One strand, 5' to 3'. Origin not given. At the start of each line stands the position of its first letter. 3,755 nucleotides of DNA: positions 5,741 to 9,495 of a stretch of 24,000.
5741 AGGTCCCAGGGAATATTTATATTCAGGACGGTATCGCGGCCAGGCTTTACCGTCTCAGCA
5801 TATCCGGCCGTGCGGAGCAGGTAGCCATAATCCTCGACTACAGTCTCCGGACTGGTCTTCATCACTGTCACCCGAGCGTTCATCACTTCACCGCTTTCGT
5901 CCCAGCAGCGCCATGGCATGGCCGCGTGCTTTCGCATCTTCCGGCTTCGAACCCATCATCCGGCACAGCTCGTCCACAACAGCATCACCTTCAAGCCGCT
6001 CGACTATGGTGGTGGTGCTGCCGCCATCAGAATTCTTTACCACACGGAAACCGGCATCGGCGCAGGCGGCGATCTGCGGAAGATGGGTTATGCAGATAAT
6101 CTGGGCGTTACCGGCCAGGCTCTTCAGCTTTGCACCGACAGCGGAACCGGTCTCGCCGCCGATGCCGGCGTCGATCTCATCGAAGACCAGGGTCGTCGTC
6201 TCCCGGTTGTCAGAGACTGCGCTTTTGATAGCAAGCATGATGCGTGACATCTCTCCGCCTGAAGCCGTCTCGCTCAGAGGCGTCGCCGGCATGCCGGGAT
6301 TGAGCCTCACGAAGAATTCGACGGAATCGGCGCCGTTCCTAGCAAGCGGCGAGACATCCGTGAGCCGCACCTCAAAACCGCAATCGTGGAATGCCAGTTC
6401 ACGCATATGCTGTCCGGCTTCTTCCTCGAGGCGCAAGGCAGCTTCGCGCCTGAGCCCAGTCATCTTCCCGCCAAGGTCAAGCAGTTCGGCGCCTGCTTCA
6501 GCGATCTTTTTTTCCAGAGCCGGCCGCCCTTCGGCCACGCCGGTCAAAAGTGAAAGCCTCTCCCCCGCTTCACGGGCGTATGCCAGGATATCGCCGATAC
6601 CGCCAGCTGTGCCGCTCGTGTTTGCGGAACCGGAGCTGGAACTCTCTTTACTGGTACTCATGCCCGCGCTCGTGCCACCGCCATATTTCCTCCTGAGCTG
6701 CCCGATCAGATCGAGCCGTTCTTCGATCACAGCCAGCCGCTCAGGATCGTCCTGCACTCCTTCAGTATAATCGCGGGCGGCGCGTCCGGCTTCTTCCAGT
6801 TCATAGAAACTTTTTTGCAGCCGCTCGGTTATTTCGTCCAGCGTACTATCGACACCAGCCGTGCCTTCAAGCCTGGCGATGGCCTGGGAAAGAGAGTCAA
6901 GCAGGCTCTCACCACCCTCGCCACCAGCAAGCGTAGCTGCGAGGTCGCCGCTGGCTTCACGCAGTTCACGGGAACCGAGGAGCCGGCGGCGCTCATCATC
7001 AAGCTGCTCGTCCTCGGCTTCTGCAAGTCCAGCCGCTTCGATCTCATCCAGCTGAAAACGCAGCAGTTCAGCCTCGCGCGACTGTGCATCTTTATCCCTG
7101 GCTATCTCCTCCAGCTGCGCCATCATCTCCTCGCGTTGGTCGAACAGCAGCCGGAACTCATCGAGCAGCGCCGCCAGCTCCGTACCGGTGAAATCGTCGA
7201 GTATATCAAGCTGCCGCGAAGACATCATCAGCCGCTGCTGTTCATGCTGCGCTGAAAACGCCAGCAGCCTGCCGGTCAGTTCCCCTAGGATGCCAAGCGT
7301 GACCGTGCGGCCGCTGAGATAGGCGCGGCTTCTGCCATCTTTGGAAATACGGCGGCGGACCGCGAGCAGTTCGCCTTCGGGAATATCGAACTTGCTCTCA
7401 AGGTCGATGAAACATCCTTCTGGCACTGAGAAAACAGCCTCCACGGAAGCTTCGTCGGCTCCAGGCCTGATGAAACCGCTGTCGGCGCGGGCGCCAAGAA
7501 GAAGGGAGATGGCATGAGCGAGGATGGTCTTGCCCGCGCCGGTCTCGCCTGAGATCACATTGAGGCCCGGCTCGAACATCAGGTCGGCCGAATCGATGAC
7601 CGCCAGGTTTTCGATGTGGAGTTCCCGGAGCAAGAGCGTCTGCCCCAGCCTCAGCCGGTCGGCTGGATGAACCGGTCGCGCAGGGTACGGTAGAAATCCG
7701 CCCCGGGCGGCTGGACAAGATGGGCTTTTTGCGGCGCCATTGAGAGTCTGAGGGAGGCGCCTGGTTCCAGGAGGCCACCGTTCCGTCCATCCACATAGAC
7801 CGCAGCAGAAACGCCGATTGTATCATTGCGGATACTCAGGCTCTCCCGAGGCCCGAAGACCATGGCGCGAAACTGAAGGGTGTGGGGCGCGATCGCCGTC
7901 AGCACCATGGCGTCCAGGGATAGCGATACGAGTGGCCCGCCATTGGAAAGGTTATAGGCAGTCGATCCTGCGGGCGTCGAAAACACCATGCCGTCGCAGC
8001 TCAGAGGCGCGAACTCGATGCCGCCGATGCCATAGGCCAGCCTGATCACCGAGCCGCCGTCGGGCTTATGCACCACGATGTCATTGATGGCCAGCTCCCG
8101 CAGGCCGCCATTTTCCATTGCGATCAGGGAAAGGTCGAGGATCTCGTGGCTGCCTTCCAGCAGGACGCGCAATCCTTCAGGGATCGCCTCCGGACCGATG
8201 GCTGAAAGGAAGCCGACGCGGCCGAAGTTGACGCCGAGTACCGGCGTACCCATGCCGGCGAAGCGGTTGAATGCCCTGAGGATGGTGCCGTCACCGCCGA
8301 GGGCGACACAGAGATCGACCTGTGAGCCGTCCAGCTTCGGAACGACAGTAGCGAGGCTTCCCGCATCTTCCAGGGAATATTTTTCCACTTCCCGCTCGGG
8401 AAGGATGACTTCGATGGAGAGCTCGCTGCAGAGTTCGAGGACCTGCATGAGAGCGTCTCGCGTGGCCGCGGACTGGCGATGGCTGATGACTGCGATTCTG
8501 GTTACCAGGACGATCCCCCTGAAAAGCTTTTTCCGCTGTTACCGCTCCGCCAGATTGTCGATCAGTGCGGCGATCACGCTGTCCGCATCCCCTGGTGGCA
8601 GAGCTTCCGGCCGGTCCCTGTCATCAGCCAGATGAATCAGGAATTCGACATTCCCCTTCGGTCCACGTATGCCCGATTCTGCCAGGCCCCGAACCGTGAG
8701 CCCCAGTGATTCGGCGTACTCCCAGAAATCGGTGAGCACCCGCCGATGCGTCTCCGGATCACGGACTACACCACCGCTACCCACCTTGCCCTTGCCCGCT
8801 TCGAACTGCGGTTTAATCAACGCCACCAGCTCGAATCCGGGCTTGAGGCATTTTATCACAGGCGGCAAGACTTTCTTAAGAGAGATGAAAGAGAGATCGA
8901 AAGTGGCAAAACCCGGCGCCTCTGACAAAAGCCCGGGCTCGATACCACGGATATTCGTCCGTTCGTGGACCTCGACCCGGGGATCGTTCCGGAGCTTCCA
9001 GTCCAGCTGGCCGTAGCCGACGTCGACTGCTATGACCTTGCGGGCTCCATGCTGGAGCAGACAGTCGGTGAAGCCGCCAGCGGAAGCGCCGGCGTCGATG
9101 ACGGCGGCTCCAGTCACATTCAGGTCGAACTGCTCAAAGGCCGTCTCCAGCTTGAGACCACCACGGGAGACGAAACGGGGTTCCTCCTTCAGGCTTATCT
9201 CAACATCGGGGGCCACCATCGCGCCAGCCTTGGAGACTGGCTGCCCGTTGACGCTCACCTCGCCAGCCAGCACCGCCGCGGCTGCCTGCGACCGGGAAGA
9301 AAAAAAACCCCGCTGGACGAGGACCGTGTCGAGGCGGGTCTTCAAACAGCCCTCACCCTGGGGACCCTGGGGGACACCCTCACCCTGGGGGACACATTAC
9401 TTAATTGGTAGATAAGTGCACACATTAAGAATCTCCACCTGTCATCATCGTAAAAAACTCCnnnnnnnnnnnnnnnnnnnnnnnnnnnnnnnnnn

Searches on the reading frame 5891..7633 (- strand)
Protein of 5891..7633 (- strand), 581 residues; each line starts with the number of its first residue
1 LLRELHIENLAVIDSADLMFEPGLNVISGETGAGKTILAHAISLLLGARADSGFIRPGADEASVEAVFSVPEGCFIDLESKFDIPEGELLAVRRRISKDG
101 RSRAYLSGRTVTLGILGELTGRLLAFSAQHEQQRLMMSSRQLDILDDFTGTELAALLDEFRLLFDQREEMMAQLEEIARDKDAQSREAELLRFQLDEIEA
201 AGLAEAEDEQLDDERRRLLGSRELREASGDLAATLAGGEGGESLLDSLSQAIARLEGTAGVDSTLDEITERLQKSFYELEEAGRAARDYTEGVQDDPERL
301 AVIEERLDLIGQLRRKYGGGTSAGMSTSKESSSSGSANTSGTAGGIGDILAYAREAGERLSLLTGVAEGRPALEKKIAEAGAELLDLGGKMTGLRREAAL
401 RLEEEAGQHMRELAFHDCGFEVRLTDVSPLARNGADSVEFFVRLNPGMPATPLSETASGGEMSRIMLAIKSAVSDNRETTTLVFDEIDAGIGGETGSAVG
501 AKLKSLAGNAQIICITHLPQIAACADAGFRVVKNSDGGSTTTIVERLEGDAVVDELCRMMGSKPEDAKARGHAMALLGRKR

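Call 30: search_protein_families(library=pfam, proteins=[window:5891-7633:-], max_evalue=0.001)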
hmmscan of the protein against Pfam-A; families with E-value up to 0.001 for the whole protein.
window:5891-7633:- (581 aa): 2 families
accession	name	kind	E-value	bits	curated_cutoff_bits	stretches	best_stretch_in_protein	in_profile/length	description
PF02463.25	SMC_N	-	8.5e-18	65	40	1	2-537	2-217/220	RecF/RecN/SMC N terminal domain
PF13476.12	AAA_23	-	1.3e-11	46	27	1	4-199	1-177/201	AAA domain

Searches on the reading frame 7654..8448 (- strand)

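Call 30: search_protein_families(library=pfam, proteins=[window:7654-8448:-], max_evalue=0.001)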
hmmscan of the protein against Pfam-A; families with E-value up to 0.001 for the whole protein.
window:7654-8448:- (265 aa): 2 families
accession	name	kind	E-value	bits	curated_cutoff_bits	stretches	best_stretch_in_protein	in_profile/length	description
PF20143.4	NAD_kinase_C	-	3.3e-21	75.8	23.7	1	122-246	2-125/126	ATP-NAD kinase C-terminal domain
PF01513.26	NAD_kinase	-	3.7e-15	56.8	25.5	1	31-99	60-128/130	ATP-NAD kinase N-terminal domain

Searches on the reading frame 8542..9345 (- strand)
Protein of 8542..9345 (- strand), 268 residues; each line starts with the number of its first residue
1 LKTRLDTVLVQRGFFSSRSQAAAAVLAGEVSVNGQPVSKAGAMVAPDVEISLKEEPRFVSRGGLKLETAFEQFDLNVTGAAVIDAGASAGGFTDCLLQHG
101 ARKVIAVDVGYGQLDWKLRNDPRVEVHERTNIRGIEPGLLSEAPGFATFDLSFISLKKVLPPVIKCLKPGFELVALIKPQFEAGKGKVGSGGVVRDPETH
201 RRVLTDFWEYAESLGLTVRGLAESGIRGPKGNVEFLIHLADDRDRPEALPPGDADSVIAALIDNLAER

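Call 30: search_protein_families(library=pfam, proteins=[window:8542-9345:-], max_evalue=0.001)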
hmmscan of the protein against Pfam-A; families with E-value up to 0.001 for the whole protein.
window:8542-9345:- (268 aa): 2 families
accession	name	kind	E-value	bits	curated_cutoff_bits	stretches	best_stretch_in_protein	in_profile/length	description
PF01728.25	FtsJ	-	1.7e-39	136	24.1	1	58-239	1-179/181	FtsJ-like methyltransferase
PF01479.30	S4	-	1.3e-12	47.7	22.8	1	4-50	2-48/48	S4 domain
